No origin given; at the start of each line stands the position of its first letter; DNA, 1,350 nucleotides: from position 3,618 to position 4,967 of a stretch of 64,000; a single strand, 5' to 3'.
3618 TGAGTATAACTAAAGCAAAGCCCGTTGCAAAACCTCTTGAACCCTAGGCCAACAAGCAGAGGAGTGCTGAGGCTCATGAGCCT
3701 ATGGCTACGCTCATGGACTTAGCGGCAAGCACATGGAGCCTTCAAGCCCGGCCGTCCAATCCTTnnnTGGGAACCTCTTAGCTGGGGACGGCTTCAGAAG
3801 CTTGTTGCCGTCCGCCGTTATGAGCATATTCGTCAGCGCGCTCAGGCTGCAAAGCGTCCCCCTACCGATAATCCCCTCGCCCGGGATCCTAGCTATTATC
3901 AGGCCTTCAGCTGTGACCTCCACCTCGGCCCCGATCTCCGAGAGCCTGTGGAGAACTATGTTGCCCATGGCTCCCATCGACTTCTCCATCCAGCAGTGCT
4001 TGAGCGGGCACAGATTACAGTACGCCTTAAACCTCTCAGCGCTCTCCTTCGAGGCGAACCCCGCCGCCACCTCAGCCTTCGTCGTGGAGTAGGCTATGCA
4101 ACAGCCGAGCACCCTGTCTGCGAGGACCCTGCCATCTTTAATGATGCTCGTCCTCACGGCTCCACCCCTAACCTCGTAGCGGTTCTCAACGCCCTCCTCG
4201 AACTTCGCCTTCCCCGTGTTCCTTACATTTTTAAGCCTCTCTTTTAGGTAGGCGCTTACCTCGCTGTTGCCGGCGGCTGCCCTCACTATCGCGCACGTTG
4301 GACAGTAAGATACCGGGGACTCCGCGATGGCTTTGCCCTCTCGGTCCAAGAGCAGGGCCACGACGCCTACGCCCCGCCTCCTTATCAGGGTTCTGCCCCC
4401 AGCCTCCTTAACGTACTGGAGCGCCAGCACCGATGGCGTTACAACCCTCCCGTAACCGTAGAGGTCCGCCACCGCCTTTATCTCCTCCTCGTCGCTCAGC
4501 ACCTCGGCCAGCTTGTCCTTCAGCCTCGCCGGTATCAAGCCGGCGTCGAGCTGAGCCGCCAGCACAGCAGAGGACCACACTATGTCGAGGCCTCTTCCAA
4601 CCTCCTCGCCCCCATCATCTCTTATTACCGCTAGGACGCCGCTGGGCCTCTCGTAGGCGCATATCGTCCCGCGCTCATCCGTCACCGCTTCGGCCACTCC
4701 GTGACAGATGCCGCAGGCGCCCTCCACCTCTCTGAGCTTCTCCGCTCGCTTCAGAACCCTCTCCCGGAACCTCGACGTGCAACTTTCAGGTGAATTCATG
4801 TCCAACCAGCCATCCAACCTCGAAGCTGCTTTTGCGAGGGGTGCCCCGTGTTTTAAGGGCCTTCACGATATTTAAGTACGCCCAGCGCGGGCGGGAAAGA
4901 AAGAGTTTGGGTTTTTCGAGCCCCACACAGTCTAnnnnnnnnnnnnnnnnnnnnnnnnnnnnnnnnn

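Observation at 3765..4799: Unrecognised Cys-rich four-module protein between two redox operons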

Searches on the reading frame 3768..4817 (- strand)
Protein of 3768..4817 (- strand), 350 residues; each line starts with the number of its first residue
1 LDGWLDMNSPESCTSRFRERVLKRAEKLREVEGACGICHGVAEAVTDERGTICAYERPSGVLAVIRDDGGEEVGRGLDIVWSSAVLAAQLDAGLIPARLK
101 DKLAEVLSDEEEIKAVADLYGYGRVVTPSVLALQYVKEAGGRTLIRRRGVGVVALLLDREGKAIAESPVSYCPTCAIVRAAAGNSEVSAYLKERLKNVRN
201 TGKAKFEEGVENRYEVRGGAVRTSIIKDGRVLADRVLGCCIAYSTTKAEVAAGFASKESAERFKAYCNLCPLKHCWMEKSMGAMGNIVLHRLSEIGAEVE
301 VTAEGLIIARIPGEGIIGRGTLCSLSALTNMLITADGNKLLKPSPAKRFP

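Call 4: search_protein_families(library=pfam, proteins=[window:3768-4817:-], max_evalue=1)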
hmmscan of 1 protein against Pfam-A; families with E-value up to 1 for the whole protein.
window:3768-4817:- (350 aa): 1 family
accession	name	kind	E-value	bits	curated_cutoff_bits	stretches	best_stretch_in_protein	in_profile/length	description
PF23397.1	DUF7104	-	0.18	12.2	26.1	0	176-186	15-25/31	Domain of unknown function (DUF7104)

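Call 5: search_protein_families(library=ncbifam, proteins=[window:3768-4817:-], max_evalue=1)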
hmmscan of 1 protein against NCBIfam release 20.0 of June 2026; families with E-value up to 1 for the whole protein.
window:3768-4817:- (350 aa): 0 families

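Call 6: search_solved_structures(query=window:3768-4817:-, max_evalue=10)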
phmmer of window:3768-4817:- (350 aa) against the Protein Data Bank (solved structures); distinct sequences matched with E-value up to 10: 1.
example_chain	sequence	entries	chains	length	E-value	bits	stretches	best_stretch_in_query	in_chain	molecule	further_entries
7agm_A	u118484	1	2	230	0.44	12.9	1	45-94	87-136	N-acetylmuramoyl-L-alanine amidase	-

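Call 8: find_homologous_proteins(query=window:3768-4817:-, max_evalue=0.001)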
Query window:3768-4817:- (350 aa): 193 proteins with E <= 0.001 among 8000 candidates; the best 120 are listed.
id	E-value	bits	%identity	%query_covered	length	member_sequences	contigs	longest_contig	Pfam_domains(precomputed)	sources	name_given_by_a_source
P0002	2.5e-220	749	100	98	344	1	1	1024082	-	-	-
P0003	9.1e-165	566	72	95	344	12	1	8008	-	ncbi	ncbi:MAG: hypothetical protein QXJ58_05350 [Archaeoglobaceae archaeon]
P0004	2.5e-164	564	72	96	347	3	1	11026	-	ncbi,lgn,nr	ncbi:MAG: hypothetical protein NZ872_03085 [Archaeoglobaceae archaeon]|nr:hypothetical protein [Arch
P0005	1.1e-161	556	72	95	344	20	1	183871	-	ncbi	ncbi:MAG: hypothetical protein V6S10_02795 [Candidatus Methanoglobus sp.]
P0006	3.8e-161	554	71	95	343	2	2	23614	-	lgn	-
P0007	1.1e-158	546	70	95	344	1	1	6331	-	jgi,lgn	-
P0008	1.2e-155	536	70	96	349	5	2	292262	-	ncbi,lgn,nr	ncbi:MAG: hypothetical protein QFX40_01300 [Archaeoglobales archaeon]|nr:hypothetical protein [Archa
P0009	5.5e-154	530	70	95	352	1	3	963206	-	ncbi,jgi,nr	ncbi:MAG: hypothetical protein QHH00_05540 [Methanomassiliicoccales archaeon]|jgi:hypothetical prote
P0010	2.9e-153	528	70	95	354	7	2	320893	-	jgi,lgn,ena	-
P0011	4.9e-150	517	67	96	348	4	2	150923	-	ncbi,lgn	ncbi:MAG: hypothetical protein QW083_00690 [Methanomassiliicoccales archaeon]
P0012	3.4e-148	511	68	95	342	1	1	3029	-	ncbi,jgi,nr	ncbi:MAG: hypothetical protein FJ151_01820 [Euryarchaeota archaeon]|nr:hypothetical protein [Euryarc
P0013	5.2e-147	508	67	95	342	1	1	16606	-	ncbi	-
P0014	6.2e-142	491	66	95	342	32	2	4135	-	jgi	jgi:hypothetical protein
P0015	1.1e-141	490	66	95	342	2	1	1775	-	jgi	jgi:hypothetical protein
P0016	1.8e-139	483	66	95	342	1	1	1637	-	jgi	jgi:hypothetical protein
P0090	1.4e-115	404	54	98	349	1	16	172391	-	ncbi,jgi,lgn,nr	ncbi:MAG: hypothetical protein H5T43_07130 [Methanomethylovorans sp.]|jgi:hypothetical protein|nr:hy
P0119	2.0e-114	400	56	96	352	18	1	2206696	-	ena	-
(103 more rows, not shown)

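Call 11: find_encoding_contigs(protein=P0009, flank=8000, max_places=2)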
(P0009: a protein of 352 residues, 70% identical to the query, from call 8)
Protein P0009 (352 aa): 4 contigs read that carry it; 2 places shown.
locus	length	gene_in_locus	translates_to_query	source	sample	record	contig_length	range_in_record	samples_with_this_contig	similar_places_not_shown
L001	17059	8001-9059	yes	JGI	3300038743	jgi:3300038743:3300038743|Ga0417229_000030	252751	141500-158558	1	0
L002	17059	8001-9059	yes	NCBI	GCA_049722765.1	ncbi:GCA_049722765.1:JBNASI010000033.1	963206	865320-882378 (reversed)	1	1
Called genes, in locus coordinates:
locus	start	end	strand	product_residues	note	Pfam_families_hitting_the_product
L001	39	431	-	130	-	PF09900:DUF2127 (weak)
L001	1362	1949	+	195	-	PF06445:GyrI-like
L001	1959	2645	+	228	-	PF08713:DNA_alkylation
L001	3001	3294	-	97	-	PF08803:ydhR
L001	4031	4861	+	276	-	-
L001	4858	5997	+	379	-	-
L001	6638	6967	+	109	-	PF12973:Cupin_7 (weak), PF02311:AraC_binding, PF07883:Cupin_2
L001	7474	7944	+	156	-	PF05763:DUF835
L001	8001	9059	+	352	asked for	-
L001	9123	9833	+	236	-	PF13353:Fer4_12, PF04055:Radical_SAM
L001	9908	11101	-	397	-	PF04295:GD_AH_second, PF20629:GD_AH_C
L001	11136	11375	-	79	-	-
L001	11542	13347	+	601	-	PF00317:Ribonuc_red_lgN, PF02867:Ribonuc_red_lgC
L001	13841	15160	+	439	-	PF00291:PALP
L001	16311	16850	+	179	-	PF05763:DUF835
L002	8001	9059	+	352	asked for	-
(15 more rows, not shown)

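Call 12: find_encoding_contigs(protein=P0119, flank=8000, max_places=2)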
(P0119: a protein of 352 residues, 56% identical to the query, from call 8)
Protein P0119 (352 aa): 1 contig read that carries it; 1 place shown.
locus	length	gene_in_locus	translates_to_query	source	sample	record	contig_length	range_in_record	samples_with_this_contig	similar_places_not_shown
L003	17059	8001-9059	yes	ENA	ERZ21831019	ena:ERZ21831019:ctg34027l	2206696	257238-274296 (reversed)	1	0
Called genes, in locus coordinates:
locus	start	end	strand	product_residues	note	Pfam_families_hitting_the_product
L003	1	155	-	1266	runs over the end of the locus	PF13188:PAS_8, PF13426:PAS_9, PF00989:PAS, PF08448:PAS_4, PF13426:PAS_9, PF08448:PAS_4, PF00989:PAS, PF13426:PAS_9, +7 more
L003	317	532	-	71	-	-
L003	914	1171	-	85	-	PF14947:HTH_45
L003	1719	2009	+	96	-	-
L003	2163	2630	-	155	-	-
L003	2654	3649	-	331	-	-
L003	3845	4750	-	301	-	PF01259:SAICAR_synt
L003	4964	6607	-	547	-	-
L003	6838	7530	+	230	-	PF19865:DUF6338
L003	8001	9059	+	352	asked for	-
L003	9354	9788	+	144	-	PF00932:LTD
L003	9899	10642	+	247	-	PF02596:DUF169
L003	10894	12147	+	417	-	-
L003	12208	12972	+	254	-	PF01493:GXGXG (weak)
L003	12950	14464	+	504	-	-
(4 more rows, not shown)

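Call 13: find_encoding_contigs(protein=P0090, flank=8000, max_places=2)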
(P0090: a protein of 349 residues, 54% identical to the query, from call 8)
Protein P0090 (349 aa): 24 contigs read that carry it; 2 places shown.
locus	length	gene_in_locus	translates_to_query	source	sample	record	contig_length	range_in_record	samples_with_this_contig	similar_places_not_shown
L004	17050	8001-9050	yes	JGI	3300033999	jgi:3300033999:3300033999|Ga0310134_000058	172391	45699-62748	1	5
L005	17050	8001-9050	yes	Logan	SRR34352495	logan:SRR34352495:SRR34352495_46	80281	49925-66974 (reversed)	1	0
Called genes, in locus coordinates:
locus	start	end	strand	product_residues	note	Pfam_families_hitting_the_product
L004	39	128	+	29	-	-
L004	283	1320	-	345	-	PF01594:AI-2E_transport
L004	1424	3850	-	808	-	PF01326:PPDK_N, PF00391:PEP-utilizers, PF02896:PEP-utilizers_C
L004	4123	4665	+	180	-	PF01965:DJ-1_PfpI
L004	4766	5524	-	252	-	PF23023:Anti-Pycsar_Apyc1, PF00753:Lactamase_B, PF12706:Lactamase_B_2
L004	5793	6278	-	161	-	PF18423:zf_CopZ, PF04324:Fer2_BFD (weak)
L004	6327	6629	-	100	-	PF04457:MJ1316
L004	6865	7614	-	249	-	PF04402:SIMPL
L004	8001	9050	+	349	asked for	-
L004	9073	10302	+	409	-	PF00512:HisKA, PF02518:HATPase_c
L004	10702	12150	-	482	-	PF03435:Sacchrp_dh_NADP, PF16653:Sacchrp_dh_C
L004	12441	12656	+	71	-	-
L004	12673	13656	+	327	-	-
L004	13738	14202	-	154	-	PF01243:PNPOx_N (weak), PF13883:CREG_beta-barrel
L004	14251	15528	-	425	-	PF07690:MFS_1, PF12832:MFS_1_like, PF07690:MFS_1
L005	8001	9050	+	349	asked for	-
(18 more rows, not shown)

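Call 14: search_protein_representatives(protein=window:3768-4817:-)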
Query: 350 residues. Proteins with E-value up to 0.001 (for the whole library): 41; up to 1e-10: 22; up to 1e-30: 9. The best 41 are listed.
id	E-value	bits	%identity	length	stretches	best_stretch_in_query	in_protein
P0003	2.9e-165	565.8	71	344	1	15-350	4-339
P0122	1.4e-72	261.2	39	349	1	26-350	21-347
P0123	1.7e-72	260.9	45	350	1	23-350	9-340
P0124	8.0e-62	225.8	41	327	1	29-348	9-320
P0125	3.8e-59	217.0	38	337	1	16-328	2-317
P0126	1.5e-55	205.2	47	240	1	54-259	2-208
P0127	6.7e-41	157.0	41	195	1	17-207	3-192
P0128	1.0e-38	149.8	66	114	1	242-349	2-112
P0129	6.1e-32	127.6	50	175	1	115-238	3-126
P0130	1.2e-24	103.6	53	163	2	138-240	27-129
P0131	1.6e-20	90.0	69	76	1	281-347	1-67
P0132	4.2e-19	85.4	52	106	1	16-101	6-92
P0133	9.4e-18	80.9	47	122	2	154-222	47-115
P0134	5.7e-17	78.4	45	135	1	165-261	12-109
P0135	7.3e-17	78.0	50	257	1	136-235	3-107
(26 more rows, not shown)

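Call 18: search_solved_structures(query=A2, max_evalue=10)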
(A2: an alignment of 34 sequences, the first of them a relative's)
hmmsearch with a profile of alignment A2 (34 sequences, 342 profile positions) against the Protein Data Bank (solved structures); distinct sequences matched with E-value up to 10: 2.
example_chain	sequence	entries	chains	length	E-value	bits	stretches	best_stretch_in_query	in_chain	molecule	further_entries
9paw_XA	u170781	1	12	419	0.98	11.5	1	110-143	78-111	Protein HflK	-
7vhp_E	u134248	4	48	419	0.98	11.5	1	110-143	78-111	Protein HflK | Modulator of FtsH protease HflK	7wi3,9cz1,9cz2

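Call 27: find_related_loci(query=A2, collection=genome_contigs, flank=6000)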
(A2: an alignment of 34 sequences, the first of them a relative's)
Query A2 (344 aa) in genome_contigs; peptide patterns used: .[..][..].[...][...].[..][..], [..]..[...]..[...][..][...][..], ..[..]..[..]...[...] (x = any residue, [..] = any of these).
143 stretches matched a pattern; 69 encode a relative of the query (tblastn E <= 1e-3); 68 distinct loci.
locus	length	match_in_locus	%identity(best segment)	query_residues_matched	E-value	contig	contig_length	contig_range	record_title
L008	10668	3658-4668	72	8-344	4e-172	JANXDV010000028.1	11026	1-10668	MAG: Archaeoglobaceae archaeon isolate SKYB18 NODE_28_length_11026_cov_17.558772, whole genome shotgun sequence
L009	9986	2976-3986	73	8-344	2e-172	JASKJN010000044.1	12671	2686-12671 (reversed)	MAG: Archaeoglobaceae archaeon isolate DJKA128_NP-F35_bin.22 scaffold_1165, whole genome shotgun sequence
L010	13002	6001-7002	72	11-344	1e-171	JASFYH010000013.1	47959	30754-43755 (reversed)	MAG: Archaeoglobales archaeon isolate JZ-3_D_bin_138 NODE_13_length_47959_cov_4.280294, whole genome shotgun sequence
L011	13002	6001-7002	73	11-344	9e-170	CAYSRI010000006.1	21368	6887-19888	MAG TPA_asm: uncultured archaeon isolate binchicken_co1_20 genome assembly, contig: NODE_1430_length_21368_cov_4.077887,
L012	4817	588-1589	73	11-344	7e-172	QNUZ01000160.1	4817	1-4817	MAG: Archaeoglobi archaeon isolate WYZ-LMO2 Archaeoglobi_archaeon_WYZ-LMO2_contig-160, whole genome shotgun sequence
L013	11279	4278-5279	71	11-344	7e-166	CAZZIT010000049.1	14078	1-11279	MAG TPA_asm: uncultured archaeon isolate binchicken_co25_130 genome assembly, contig: k141_75563, whole genome shotgun s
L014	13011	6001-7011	70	8-344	7e-163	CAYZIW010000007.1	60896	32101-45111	MAG TPA_asm: uncultured archaeon isolate binchicken_co1_56 genome assembly, contig: NODE_321_length_60896_cov_4.810424,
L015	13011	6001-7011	70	8-344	1e-162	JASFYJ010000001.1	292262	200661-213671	MAG: Archaeoglobales archaeon isolate JZ_75_SW_bin_109 NODE_1_length_292262_cov_5.298581, whole genome shotgun sequence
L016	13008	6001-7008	67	11-344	4e-153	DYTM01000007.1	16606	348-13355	MAG TPA_asm: Methanomassiliicoccus sp. isolate DR5_59_6 Afr_mines_DR5_560_length_16606_cov_2_643284, whole genome shotgu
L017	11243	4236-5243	66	11-344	1e-146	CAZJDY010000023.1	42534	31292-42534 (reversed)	MAG TPA_asm: uncultured Methanomassiliicoccaceae archaeon isolate binchicken_co167_198 genome assembly, contig: k141_106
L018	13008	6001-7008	67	11-344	5e-144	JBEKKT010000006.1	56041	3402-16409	MAG: Methanomassiliicoccales archaeon isolate SPRUCE 353 SPRUCE_353_6, whole genome shotgun sequence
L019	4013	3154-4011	67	11-295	2e-134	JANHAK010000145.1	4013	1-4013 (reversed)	MAG: Methanomassiliicoccales archaeon isolate LCB019-061 scaffold_36565_c1, whole genome shotgun sequence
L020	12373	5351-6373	58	8-343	3e-128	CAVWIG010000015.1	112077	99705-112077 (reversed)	MAG: Methanotrichaceae archaeon isolate MFD01476.bin.3.39 genome assembly, contig: contig_24738, whole genome shotgun se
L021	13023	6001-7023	58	8-343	2e-128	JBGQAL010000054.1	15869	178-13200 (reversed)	MAG: Methanotrichaceae archaeon isolate OBJ2_061818_130_31 k141_867047_length_15869_cov_10.3562, whole genome shotgun se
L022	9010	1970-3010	57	2-343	4e-128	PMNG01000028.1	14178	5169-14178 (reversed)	MAG: Methanothrix sp. isolate fen_7 73.20100900_E3D.38_contig_9272, whole genome shotgun sequence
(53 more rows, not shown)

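Call 28: predict_structure(alignment_id=A2)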
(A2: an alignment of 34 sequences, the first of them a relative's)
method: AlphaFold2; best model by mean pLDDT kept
length: 344 residues; sequences in the alignment: 34
mean_pLDDT: 89.2   pTM: 0.90
mean pLDDT of the five models: 89.2, 88.4, 88.1, 88.0, 86.7
residues with pLDDT >= 90: 239; 70-90: 70; 50-70: 24; < 50: 11
segments of 3 or more residues with pLDDT < 50: 333-338, 341-344
pLDDT, mean of each block of 10 residues (from residue 1): 69 97 95 98 98 98 98 98 98 98 98 96 95 96 96 97 97 98 97 95 98 94 97 92 93 81 63 84 83 83 79 75 68 48 44
secondary structure, 60 per line:
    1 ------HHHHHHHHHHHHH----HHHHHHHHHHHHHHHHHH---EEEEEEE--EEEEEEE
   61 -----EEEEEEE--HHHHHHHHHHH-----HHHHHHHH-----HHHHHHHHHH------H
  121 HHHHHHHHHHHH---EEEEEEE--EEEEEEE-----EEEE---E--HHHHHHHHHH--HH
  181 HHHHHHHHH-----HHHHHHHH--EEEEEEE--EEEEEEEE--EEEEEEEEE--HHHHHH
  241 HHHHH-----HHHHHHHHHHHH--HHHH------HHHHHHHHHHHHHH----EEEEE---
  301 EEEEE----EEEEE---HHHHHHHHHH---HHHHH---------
elements in order: H7-19 H24-41 E45-51 E54-60 E66-72 H75-85 H91-98 H104-113 H120-132 E136-142 E145-151 E157-160 H167-176 H179-189 H195-202 E205-211 E214-221 E224-232 H235-245 H251-262 H265-268 H275-288 E293-297 E301-305 E310-314 H318-327 H331-335

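Call 31: fold_search(model_id=the predicted structure, library=pdb)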
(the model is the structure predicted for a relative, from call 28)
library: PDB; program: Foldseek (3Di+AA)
matches with E <= 10: 552; with E <= 0.001: 0
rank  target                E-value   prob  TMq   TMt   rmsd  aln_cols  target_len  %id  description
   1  9gai_D                1.1e-01  0.57  0.12  0.16  15.0       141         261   18  3-methylbenzoyl-CoA reductase from Thauera chlorobenzoica (MbdONPQ) (released 2026-02-18)
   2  4g59_C                1.1e-01  0.10  0.11  0.13  16.3       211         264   12  Crystal structure of the murine cytomegalovirus MHC-I homolog m152 with ligand RAE-1 gamma (released 2012-12-19)
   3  3ifv_C                1.1e-01  0.04  0.08  0.10  19.2       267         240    8  Crystal structure of the Haloferax volcanii proliferating cell nuclear antigen (released 2009-09-01)
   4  3q4j_B                1.2e-01  0.04  0.11  0.11  20.9       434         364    9  Structure of a small peptide ligand bound to E.coli DNA sliding clamp (released 2011-12-28)
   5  7aze_B                1.5e-01  0.06  0.09  0.09  19.0       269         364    9  DNA polymerase sliding clamp from Escherichia coli with peptide 18 bound (released 2021-12-01)
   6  4mjq_B                2.7e-01  0.02  0.07  0.08  18.7       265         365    8  E. coli sliding clamp in complex with Bromfenac (released 2013-09-18)
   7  9gba_D                2.8e-01  0.15  0.10  0.13  14.7       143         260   13  3-methylbenzoyl-CoA reductase from Thauera chlorobenzoica (MbdONPQ) + AMPPNP (released 2026-02-18)
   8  8cix_A                2.8e-01  0.04  0.09  0.09  18.4       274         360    9  DNA-polymerase sliding clamp (DnaN) from Escherichia coli in complex with Griselimycin. (released 2023-11-29)
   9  6fvl_A                2.9e-01  0.04  0.09  0.09  17.8       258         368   10  DNA polymerase sliding clamp from Escherichia coli with bound P7 peptide (released 2019-04-10)
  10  7azk_B                2.9e-01  0.03  0.08  0.08  18.4       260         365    9  DNA polymerase sliding clamp from Escherichia coli with peptide 35 bound (released 2021-12-01)
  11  4eht_B                3.1e-01  0.08  0.12  0.16  18.8       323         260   13  Activator of the 2-Hydroxyisocaproyl-CoA dehydratase from Clostridium difficile with bound ADP (released 2012-08-08)
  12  8pat_A                3.4e-01  0.04  0.09  0.08  18.4       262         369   10  Structure of the E.coli DNA polymerase sliding clamp with a covalently bound peptide 3. (released 2024-03-13)
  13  6e8e_A                3.6e-01  0.02  0.07  0.06  19.2       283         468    8  Crystal structure of the Escherichia coli sliding clamp-MutL complex. (released 2019-05-01)
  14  4eht_A                4.4e-01  0.16  0.12  0.15  13.8       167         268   15  Activator of the 2-Hydroxyisocaproyl-CoA dehydratase from Clostridium difficile with bound ADP (released 2012-08-08)
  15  8dga_K                4.4e-01  0.12  0.13  0.22  40.8       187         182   15  Structural Basis of MicroRNA Biogenesis by Dicer-1 and Its Partner Protein Loqs-PB - complex IV (released 2022-11-16)
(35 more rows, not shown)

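Call 76: search_protein_families(library=pfam, alignment_id=A2, max_evalue=1)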
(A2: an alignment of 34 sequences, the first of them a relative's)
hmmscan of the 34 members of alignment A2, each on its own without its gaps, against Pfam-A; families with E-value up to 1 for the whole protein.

A. member 1, P0002 (344 aa): 1 family
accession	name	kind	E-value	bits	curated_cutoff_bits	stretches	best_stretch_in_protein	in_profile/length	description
PF23397.1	DUF7104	-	0.17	12.2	26.1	0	170-180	15-25/31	Domain of unknown function (DUF7104)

B. families by the number of members that match (of 34 scanned): 17 families
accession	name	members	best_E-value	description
PF12974.12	Phosphonate-bd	3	0.084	ABC transporter, phosphonate, periplasmic substrate-binding protein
PF10782.14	zf-C2HCIx2C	2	0.21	Zinc-finger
PF24623.2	Phage_zn_bind_8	2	0.63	Putative DNA-binding phage zinc finger domain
PF04423.19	Rad50_zn_hook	1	0.011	Rad50 zinc hook motif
PF15731.11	MqsA_antitoxin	1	0.014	Antitoxin component of bacterial toxin-antitoxin system, MqsA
PF05605.18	zf-Di19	1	0.032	Drought induced 19 protein (Di19), zinc-binding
PF17785.7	PUA_3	1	0.036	PUA-like domain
PF14206.11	Cys_rich_CPCC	1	0.12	Cysteine-rich CPCC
PF02382.20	RTX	1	0.13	N-terminal domain in RTX protein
PF09368.15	Sas10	1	0.14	Sas10 C-terminal domain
PF23566.1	RTG2_C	1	0.14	RTG2 C-terminal domain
PF18935.5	DUF5683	1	0.14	Family of unknown function (DUF5683)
PF23397.1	DUF7104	1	0.17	Domain of unknown function (DUF7104)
PF12055.13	DUF3536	1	0.17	Domain of unknown function (DUF3536)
PF22620.2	OYE-like_second_a-b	1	0.17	OYE-like second alpha/beta domain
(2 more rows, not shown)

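Call 79: list_cluster_members(proteins=[P0122, P0123, P0124, P0125, P0126, P0127])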
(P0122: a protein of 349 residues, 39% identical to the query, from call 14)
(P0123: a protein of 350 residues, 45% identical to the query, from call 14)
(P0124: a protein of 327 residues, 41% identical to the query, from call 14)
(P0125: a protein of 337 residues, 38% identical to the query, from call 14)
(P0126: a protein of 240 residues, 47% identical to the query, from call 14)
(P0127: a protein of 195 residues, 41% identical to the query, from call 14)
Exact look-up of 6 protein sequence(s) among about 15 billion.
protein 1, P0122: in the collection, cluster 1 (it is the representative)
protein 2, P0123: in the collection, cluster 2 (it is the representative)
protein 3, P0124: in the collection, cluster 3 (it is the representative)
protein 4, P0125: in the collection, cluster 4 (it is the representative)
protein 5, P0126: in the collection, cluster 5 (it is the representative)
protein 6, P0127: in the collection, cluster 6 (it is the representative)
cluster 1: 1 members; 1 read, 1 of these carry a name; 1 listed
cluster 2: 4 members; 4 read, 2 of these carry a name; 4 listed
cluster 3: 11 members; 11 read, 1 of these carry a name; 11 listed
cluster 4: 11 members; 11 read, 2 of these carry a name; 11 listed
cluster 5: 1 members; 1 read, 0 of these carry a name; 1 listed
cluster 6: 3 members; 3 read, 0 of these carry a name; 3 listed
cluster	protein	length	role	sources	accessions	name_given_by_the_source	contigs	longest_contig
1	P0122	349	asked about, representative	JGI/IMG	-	hypothetical protein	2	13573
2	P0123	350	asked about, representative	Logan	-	-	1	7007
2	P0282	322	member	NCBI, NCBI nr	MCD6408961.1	MAG: hypothetical protein J7L98_01285 [Candidatus Verstraetearchaeota archaeon] | hypothetical protein [Candidatus Verstraetearchaeota archaeon]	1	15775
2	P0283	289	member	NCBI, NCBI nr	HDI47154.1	MAG TPA: hypothetical protein ENF82_05045, partial [Candidatus Methanomethylia archaeon] | hypothetical protein [Candidatus Methanomethylicia archaeon]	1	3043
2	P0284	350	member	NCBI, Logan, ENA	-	-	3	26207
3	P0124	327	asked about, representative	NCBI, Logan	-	-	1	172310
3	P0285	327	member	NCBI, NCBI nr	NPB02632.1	MAG: hypothetical protein GXO28_06970 [Methanopyri archaeon] | hypothetical protein [Methanopyri archaeon]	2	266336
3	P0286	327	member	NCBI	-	-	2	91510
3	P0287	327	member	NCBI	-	-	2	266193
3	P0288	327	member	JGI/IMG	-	-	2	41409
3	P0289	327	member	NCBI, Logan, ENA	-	-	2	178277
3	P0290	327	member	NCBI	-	-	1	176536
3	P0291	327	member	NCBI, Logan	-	-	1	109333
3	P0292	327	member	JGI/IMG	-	-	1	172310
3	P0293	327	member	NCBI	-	-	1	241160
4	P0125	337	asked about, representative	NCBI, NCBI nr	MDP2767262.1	MAG: hypothetical protein Q8O41_07420 [Candidatus Methanoperedens sp.] | hypothetical protein [Candidatus Methanoperedens sp.]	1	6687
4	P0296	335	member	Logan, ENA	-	-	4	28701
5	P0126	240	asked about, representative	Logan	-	-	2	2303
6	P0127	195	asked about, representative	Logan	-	-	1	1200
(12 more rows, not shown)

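Call 80: find_encoding_contigs(protein=P0124, flank=7000, max_places=1)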
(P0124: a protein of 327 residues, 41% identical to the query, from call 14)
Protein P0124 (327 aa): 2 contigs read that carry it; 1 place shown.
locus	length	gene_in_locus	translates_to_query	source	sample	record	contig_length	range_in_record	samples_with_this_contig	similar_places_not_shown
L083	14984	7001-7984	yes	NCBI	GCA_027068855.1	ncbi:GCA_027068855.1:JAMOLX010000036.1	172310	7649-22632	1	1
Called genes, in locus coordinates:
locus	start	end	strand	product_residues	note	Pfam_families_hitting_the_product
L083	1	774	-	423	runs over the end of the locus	PF05221:AdoHcyase, PF02826:2-Hacid_dh_C, PF00670:AdoHcyase_NAD, PF07991:KARI_N (weak)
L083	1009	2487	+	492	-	-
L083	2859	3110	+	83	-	-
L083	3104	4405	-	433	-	PF01979:Amidohydro_1, PF07969:Amidohydro_3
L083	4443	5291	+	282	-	PF09084:NMT1 (faint), PF01634:HisG, PF08029:HisG_C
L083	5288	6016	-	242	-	PF00977:His_biosynth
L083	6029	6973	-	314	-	PF02540:NAD_synthase (weak), PF00958:GMP_synt_C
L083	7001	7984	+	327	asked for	-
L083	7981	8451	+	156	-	PF00885:DMRL_synthase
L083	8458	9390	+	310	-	PF26233:NicX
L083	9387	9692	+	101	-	PF02686:GatC (weak)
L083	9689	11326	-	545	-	-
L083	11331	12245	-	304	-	-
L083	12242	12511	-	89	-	PF04021:Class_IIIsignal (weak)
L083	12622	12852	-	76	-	-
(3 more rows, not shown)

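Call 81: find_encoding_contigs(protein=P0296, flank=7000, max_places=2)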
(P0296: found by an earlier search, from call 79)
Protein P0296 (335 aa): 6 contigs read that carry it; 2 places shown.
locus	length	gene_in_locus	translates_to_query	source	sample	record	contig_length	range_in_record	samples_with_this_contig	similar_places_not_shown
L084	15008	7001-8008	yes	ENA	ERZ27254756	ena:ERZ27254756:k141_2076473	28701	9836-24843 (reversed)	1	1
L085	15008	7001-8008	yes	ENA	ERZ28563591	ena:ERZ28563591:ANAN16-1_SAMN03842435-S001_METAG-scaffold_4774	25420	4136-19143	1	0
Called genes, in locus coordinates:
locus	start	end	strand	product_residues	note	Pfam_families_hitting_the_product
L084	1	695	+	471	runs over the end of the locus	-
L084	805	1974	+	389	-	-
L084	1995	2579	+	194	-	-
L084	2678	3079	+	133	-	PF00571:CBS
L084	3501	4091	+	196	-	-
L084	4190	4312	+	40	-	-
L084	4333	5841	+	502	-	PF01139:RtcB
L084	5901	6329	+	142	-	-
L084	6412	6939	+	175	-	-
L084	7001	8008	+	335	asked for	-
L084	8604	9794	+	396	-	PF00753:Lactamase_B, PF19583:ODP, PF12706:Lactamase_B_2 (weak), PF00258:Flavodoxin_1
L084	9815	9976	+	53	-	-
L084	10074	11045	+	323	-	PF03547:Mem_trans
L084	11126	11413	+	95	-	-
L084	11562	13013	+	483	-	PF00278:Orn_DAP_Arg_deC (weak), PF02784:Orn_Arg_deC_N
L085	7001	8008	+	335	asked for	-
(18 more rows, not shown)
